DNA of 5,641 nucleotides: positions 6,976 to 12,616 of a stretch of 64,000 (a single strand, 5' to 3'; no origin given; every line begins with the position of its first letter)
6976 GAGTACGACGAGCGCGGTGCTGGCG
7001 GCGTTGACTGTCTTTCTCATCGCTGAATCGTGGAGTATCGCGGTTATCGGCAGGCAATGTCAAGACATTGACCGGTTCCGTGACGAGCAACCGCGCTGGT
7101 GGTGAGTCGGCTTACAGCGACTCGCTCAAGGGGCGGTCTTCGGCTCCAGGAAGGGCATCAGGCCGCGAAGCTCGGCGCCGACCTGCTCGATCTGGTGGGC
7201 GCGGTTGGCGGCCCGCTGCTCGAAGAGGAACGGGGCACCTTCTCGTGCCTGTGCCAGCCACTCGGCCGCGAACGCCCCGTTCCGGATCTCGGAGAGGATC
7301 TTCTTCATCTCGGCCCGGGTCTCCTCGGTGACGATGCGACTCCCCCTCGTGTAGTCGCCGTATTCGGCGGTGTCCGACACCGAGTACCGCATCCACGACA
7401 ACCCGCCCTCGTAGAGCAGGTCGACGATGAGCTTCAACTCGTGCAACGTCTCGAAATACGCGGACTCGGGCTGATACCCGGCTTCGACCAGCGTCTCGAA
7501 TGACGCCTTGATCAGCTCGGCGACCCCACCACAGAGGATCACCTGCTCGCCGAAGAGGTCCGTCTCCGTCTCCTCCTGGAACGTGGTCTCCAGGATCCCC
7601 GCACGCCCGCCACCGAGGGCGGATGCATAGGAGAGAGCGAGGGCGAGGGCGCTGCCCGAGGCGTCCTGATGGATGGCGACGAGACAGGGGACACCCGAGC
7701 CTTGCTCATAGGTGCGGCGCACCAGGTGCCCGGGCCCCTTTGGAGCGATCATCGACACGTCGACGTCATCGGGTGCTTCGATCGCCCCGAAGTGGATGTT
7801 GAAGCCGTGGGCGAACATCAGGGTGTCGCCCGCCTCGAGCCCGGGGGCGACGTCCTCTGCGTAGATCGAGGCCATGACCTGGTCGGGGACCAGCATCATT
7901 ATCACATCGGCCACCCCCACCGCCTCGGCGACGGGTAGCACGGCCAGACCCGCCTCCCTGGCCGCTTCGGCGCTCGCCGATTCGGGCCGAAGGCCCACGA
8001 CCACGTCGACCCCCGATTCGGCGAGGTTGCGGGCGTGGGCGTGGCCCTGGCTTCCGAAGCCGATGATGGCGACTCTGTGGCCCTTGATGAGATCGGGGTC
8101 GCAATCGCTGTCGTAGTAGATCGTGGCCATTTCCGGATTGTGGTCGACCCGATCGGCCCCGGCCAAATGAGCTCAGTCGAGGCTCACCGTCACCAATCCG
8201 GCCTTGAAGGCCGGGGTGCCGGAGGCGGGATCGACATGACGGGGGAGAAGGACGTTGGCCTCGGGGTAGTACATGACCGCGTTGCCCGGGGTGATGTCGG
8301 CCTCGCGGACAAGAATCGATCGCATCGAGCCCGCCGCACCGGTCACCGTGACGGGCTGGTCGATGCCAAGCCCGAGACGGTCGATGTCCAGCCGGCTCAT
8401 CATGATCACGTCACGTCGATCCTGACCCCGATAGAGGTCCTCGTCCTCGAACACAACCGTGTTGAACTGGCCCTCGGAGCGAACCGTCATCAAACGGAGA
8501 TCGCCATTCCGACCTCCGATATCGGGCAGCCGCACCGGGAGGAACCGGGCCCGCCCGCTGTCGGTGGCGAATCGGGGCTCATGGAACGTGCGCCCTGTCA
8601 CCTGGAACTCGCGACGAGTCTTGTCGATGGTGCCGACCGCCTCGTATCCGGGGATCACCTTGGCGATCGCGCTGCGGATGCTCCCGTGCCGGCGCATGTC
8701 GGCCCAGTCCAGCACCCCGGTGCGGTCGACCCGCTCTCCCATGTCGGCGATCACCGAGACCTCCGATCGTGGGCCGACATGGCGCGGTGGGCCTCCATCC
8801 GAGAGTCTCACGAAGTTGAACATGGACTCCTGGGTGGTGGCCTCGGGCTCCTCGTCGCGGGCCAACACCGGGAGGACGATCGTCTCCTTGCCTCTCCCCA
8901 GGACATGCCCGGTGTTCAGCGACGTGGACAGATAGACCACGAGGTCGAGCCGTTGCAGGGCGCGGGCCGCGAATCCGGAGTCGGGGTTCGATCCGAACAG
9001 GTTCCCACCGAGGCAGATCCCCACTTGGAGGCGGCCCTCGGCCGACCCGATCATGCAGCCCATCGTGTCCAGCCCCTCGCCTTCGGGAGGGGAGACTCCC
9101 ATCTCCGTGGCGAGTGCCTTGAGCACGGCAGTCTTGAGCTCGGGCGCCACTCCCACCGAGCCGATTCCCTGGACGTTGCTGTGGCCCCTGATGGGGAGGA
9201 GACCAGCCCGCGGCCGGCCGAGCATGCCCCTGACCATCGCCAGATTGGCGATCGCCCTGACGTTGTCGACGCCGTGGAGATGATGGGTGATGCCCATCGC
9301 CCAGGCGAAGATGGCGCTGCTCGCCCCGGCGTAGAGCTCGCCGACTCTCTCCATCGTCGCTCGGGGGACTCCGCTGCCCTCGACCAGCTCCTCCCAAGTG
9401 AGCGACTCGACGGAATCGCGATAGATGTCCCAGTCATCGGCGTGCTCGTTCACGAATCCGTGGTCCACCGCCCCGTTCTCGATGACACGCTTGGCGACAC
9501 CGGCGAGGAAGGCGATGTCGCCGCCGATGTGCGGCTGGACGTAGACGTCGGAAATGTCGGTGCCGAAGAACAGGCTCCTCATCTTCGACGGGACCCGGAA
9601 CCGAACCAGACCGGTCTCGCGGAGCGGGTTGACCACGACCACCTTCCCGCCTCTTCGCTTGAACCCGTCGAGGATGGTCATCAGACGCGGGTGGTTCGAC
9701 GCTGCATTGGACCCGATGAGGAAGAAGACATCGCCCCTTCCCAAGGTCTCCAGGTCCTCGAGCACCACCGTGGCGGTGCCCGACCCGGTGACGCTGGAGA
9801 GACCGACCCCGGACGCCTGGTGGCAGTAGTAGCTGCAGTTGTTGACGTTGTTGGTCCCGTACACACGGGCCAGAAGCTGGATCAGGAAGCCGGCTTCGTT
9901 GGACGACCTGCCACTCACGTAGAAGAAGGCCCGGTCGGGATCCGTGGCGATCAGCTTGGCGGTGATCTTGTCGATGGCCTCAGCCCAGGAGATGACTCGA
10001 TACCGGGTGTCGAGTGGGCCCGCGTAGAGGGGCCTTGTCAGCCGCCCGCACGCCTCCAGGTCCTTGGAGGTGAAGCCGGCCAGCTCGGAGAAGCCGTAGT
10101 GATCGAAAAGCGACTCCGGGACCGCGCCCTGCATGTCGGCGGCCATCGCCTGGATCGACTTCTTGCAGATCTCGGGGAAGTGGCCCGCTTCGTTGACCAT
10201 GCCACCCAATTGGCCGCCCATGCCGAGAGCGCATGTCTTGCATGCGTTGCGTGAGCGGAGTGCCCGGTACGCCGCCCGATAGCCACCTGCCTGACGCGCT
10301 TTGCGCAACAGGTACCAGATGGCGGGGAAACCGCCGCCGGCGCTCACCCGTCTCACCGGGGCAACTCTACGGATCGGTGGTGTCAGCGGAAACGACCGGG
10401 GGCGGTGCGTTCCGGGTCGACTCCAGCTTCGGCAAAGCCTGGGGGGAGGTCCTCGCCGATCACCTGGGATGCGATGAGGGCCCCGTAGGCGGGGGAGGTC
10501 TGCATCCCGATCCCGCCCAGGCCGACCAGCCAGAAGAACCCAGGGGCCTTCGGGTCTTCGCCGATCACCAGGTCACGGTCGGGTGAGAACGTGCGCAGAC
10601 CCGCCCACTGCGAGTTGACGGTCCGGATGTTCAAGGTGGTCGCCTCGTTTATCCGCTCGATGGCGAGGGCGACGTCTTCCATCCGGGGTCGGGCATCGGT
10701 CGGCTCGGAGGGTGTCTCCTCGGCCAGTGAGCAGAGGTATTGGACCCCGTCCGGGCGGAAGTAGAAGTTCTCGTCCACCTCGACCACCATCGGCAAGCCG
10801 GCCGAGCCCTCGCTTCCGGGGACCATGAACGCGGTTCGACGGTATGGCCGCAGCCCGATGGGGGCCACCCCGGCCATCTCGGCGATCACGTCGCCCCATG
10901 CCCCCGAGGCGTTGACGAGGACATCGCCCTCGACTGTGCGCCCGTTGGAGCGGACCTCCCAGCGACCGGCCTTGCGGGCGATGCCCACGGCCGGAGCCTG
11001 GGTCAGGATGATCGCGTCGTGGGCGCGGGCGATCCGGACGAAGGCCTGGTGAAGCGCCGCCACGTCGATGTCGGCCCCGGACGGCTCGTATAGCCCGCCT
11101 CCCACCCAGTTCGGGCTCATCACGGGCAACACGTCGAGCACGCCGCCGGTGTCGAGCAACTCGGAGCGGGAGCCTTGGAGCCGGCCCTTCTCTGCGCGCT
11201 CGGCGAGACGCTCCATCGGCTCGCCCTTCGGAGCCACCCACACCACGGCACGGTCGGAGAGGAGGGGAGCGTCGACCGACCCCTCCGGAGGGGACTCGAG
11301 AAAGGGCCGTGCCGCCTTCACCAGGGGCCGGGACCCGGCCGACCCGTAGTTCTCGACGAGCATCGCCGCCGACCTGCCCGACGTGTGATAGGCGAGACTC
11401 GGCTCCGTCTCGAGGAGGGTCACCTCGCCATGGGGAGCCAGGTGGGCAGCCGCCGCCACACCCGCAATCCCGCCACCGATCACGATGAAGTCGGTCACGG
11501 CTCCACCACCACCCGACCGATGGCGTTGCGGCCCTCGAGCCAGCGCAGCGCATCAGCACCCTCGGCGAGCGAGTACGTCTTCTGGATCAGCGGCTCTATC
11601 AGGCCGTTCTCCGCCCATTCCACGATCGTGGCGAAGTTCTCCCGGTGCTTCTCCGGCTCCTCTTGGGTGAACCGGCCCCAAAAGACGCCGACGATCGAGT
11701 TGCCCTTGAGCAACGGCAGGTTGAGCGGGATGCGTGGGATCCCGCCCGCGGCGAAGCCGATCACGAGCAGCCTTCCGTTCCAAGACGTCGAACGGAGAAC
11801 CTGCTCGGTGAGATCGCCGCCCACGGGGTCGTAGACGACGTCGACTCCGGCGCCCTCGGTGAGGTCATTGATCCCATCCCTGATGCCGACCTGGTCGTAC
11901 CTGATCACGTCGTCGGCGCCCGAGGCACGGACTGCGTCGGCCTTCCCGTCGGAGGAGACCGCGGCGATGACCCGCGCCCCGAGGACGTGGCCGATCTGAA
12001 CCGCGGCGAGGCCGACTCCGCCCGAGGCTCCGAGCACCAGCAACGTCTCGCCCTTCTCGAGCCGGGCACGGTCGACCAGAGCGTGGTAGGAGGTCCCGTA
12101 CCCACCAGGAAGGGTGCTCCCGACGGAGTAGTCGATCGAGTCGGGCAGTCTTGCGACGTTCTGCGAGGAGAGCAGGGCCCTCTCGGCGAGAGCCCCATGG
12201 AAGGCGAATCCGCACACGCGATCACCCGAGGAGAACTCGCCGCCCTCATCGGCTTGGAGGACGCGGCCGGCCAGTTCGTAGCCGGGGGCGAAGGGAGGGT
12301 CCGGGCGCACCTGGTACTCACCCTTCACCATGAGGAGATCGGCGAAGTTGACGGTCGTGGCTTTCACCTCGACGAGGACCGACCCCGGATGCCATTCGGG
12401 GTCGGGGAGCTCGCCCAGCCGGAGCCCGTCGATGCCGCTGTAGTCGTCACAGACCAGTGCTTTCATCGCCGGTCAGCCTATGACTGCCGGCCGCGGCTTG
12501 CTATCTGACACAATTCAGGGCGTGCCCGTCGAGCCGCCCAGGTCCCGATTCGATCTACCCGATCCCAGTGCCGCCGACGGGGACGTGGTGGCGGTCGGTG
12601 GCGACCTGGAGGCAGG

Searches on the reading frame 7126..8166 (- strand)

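Call 65: search_protein_families(library=pfam, proteins=[window:7126-8166:-], max_evalue=0.00001)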
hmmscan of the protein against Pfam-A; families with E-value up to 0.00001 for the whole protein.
window:7126-8166:- (346 aa): 5 families
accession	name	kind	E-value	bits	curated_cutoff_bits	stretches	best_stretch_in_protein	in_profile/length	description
PF07991.19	KARI_N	-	3.6e-72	241.7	20.6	1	27-190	2-165/165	Acetohydroxy acid isomeroreductase, NADPH-binding domain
PF01450.25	KARI_C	-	3e-62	209.6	29.1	1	196-338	1-143/144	Ketol-acid reductoisomerase, C-terminal domain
PF03807.23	F420_oxidored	-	3.6e-09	37.5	21.6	1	31-104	1-78/94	NADP oxidoreductase coenzyme F420-dependent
PF03446.21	NAD_binding_2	-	1e-07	32.5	21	1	31-117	1-90/161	NAD binding domain of 6-phosphogluconate dehydrogenase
PF02826.25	2-Hacid_dh_C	-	3.7e-06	26.9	25.1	1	25-95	32-101/178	D-isomer specific 2-hydroxyacid dehydrogenase, NAD binding domain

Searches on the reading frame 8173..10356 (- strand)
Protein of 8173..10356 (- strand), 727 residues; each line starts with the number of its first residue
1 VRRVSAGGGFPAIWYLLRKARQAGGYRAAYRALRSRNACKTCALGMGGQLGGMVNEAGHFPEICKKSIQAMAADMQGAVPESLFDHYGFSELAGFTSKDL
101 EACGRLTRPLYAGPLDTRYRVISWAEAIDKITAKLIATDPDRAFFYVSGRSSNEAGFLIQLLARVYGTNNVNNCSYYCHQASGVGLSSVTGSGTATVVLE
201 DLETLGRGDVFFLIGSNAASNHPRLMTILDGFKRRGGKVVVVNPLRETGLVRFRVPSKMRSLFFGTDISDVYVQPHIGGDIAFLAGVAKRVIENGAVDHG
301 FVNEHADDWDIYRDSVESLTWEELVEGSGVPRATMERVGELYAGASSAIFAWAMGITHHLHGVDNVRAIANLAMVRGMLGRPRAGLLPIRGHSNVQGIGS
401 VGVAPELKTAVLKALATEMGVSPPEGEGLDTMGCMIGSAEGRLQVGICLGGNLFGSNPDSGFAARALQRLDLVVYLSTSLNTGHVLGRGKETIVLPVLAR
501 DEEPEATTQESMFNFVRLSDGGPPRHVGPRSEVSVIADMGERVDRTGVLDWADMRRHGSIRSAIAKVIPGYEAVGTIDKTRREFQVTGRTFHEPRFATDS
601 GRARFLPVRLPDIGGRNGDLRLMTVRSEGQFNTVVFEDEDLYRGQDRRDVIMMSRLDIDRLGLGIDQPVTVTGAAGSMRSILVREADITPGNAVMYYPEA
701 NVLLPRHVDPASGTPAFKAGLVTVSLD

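Call 65: search_protein_families(library=pfam, proteins=[window:8173-10356:-], max_evalue=0.00001)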
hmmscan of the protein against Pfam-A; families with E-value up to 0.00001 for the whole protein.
window:8173-10356:- (727 aa): 2 families
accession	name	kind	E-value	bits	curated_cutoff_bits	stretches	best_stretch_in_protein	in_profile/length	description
PF00384.28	Molybdopterin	-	7.5e-21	75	24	1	105-481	1-297/353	Molybdopterin oxidoreductase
PF01568.27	Molydop_binding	-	6.1e-15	55.6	26.8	1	620-719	1-108/110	Molydopterin dinucleotide binding domain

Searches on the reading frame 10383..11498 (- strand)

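Call 65: search_protein_families(library=pfam, proteins=[window:10383-11498:-], max_evalue=0.00001)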
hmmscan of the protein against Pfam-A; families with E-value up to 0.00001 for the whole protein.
window:10383-11498:- (371 aa): 2 families
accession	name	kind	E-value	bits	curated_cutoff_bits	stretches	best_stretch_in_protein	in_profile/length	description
PF01266.30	DAO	-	4.9e-55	187.9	27.9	1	3-344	1-352/353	FAD dependent oxidoreductase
PF07992.20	Pyr_redox_2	-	7.3e-06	26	26.1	0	3-210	2-118/291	Pyridine nucleotide-disulphide oxidoreductase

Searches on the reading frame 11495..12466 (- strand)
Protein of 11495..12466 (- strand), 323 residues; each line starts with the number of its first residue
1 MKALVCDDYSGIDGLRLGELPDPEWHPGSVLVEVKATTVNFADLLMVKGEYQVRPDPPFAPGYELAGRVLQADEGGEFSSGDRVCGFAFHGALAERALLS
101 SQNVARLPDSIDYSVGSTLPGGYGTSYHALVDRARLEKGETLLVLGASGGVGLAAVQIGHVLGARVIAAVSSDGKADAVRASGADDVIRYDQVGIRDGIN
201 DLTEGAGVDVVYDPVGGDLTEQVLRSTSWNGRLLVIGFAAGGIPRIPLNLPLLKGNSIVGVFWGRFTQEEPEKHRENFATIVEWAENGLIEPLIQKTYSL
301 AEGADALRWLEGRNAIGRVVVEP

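Call 65: search_protein_families(library=pfam, proteins=[window:11495-12466:-], max_evalue=0.00001)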
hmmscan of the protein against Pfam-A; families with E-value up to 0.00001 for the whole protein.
window:11495-12466:- (323 aa): 3 families
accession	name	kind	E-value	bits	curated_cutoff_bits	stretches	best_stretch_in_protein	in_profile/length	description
PF00107.32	ADH_zinc_N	-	1.1e-25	90.5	31.8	1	150-271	1-121/129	Zinc-binding dehydrogenase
PF13602.12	ADH_zinc_N_2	-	1.3e-19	71.9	27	1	183-321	2-134/134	Zinc-binding dehydrogenase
PF08240.17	ADH_N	-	4.4e-13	49.8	23.5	1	27-109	2-104/104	Alcohol dehydrogenase GroES-like domain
